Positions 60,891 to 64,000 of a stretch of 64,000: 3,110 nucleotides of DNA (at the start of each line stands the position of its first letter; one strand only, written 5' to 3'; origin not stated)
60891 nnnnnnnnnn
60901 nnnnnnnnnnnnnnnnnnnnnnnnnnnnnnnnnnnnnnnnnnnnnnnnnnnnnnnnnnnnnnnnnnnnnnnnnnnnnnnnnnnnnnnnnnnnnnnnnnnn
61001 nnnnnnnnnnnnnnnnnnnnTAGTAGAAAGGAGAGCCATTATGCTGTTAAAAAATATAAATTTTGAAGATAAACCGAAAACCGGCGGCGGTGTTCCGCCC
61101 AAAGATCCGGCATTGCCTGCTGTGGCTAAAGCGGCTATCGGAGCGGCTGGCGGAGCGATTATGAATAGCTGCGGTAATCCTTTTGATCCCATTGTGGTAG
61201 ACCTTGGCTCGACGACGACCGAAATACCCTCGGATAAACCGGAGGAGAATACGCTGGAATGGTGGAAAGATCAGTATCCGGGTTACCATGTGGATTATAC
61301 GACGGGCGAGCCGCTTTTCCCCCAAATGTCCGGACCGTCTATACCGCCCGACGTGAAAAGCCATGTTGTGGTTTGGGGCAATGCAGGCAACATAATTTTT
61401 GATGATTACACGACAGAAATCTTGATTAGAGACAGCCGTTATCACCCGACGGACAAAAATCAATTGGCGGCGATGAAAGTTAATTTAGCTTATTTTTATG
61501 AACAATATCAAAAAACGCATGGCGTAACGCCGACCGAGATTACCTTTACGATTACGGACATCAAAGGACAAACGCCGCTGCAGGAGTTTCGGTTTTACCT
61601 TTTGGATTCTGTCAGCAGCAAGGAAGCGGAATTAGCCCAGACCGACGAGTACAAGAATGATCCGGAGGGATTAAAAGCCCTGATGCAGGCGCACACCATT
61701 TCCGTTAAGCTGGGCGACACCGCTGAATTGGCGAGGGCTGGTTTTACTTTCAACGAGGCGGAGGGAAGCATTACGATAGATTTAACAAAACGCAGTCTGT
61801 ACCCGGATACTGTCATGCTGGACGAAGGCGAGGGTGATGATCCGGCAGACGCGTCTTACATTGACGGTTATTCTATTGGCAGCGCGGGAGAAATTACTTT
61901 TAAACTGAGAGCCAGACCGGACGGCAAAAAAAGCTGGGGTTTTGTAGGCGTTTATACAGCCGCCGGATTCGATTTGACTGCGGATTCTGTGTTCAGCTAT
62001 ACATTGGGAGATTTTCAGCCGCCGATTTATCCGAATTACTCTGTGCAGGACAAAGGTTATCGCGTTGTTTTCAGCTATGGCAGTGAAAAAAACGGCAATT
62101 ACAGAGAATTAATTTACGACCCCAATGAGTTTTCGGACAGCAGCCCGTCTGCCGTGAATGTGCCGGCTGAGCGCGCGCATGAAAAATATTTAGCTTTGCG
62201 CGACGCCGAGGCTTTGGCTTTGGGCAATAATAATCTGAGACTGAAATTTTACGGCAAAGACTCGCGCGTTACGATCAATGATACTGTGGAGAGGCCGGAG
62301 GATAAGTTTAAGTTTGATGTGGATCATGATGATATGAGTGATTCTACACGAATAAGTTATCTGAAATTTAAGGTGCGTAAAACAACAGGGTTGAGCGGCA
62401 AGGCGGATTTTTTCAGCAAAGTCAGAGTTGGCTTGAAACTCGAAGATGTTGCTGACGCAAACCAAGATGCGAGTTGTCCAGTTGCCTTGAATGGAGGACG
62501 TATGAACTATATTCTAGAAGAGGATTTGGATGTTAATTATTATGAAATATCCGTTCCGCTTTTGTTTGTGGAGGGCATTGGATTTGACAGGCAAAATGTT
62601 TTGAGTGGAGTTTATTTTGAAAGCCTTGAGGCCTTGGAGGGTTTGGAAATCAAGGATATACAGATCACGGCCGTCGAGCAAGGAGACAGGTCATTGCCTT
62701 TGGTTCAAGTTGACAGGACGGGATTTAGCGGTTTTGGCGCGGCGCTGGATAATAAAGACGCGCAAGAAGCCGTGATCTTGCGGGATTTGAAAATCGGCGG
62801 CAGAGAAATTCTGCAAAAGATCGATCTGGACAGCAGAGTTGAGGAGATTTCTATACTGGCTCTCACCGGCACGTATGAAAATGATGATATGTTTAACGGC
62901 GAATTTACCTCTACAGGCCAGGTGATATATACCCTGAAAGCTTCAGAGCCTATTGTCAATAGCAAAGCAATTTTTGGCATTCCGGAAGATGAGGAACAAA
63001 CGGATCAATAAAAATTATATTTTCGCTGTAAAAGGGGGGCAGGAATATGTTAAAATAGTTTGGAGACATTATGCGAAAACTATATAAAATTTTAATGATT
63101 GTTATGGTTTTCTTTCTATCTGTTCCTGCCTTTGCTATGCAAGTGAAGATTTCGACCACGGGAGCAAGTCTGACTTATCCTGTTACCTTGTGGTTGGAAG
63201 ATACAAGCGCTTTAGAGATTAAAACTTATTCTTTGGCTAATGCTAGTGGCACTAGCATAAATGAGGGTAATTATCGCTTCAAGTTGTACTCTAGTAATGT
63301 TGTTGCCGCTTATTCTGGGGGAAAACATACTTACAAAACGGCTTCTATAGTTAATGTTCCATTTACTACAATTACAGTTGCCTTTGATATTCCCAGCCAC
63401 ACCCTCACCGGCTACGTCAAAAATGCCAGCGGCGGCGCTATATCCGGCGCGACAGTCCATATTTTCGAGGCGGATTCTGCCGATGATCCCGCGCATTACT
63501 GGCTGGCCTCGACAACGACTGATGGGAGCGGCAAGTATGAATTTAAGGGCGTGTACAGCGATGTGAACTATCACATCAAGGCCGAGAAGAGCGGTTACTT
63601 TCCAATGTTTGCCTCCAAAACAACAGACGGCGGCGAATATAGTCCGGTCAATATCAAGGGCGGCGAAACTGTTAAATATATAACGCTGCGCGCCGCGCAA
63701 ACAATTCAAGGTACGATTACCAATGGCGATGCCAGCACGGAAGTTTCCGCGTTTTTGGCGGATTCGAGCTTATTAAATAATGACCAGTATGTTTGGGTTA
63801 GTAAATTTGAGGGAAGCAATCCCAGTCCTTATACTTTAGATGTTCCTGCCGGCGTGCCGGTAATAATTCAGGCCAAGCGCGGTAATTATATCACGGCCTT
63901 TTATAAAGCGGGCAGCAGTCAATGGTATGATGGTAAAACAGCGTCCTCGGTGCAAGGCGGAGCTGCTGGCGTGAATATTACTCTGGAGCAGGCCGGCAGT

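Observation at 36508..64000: Co-directional operon of giant proteins (2644, 1566 and 3009 aa) plus paralogous Cys-anchored proteins and a CarboxypepD_reg protein; a candidate novel envelope-associated system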

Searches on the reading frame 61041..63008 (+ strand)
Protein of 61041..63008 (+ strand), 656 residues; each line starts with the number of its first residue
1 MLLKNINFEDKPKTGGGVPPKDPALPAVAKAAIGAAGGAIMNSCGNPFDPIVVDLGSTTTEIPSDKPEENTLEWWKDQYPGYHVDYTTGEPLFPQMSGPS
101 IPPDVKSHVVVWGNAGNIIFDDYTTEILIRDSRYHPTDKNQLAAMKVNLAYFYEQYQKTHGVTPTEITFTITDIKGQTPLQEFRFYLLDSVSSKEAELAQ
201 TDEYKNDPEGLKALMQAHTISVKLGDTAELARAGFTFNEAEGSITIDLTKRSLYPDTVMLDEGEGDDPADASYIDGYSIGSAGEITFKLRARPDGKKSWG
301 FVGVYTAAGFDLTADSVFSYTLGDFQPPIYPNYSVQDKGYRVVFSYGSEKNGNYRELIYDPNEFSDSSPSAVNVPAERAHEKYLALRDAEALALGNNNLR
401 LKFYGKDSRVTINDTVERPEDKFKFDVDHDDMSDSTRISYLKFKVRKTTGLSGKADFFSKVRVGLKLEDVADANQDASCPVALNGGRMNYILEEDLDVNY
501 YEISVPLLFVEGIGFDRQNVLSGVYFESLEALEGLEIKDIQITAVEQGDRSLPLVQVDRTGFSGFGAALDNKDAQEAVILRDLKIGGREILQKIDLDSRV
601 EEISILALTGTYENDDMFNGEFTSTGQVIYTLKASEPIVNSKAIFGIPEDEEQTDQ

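Call 8: search_protein_families(library=pfam, proteins=[window:61041-63008:+], max_evalue=0.1)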
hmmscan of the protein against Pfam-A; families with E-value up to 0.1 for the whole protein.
window:61041-63008:+ (656 aa): 0 families

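Call 9: search_protein_families(library=ncbifam, proteins=[window:61041-63008:+], max_evalue=0.1)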
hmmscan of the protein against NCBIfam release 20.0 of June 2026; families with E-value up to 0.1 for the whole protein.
window:61041-63008:+ (656 aa): 0 families

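Call 10: find_encoding_contigs(protein=window:61041-63008:+, flank=10000, max_places=6)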
Protein window:61041-63008:+ (656 aa): no gene with exactly this product is on record in the collection.

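Call 99: search_protein_families(library=padloc, proteins=[window:61041-63008:+], max_evalue=0.01)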
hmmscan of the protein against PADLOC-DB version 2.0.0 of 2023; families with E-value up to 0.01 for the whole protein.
window:61041-63008:+ (656 aa): 0 families

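Call 100: search_protein_families(library=phrogs, proteins=[window:61041-63008:+], max_evalue=0.01)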
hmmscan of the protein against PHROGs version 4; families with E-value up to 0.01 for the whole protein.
window:61041-63008:+ (656 aa): 0 families

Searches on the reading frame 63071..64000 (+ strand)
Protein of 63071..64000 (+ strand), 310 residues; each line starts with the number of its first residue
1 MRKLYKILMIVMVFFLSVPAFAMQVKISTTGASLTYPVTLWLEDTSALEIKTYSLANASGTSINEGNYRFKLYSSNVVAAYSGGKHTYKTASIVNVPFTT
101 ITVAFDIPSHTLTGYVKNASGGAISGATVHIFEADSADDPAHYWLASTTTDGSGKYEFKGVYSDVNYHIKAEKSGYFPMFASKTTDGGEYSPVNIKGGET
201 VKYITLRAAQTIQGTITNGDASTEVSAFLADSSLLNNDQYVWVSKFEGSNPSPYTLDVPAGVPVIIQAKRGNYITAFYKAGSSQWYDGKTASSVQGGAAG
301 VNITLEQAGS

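Call 8: search_protein_families(library=pfam, proteins=[window:63071-64000:+], max_evalue=0.1)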
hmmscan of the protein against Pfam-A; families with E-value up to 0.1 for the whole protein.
window:63071-64000:+ (310 aa): 4 families
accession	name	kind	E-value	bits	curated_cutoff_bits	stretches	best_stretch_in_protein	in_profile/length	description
PF13620.12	CarboxypepD_reg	-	4.6e-09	36.9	32.3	1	111-179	1-62/82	Carboxypeptidase regulatory-like domain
PF22902.2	NOMO1-like_9th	-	8.7e-05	22.7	27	1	123-177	12-61/75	BOS complex subunit NOMO1-like, beta sandwich domain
PF17210.9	SdrD_B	-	0.0013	19.3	29.7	1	120-207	20-100/112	SdrD B-like domain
PF02369.22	Big_1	-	0.019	15.5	34.9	1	109-158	18-64/93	Bacterial Ig-like domain (group 1)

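Call 9: search_protein_families(library=ncbifam, proteins=[window:63071-64000:+], max_evalue=0.1)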
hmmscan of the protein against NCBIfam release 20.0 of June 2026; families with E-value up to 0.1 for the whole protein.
window:63071-64000:+ (310 aa): 0 families

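Call 99: search_protein_families(library=padloc, proteins=[window:63071-64000:+], max_evalue=0.01)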
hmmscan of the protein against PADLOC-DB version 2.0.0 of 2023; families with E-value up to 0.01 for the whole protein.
window:63071-64000:+ (310 aa): 0 families

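Call 100: search_protein_families(library=phrogs, proteins=[window:63071-64000:+], max_evalue=0.01)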
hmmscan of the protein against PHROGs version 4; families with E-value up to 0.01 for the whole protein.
window:63071-64000:+ (310 aa): 0 families
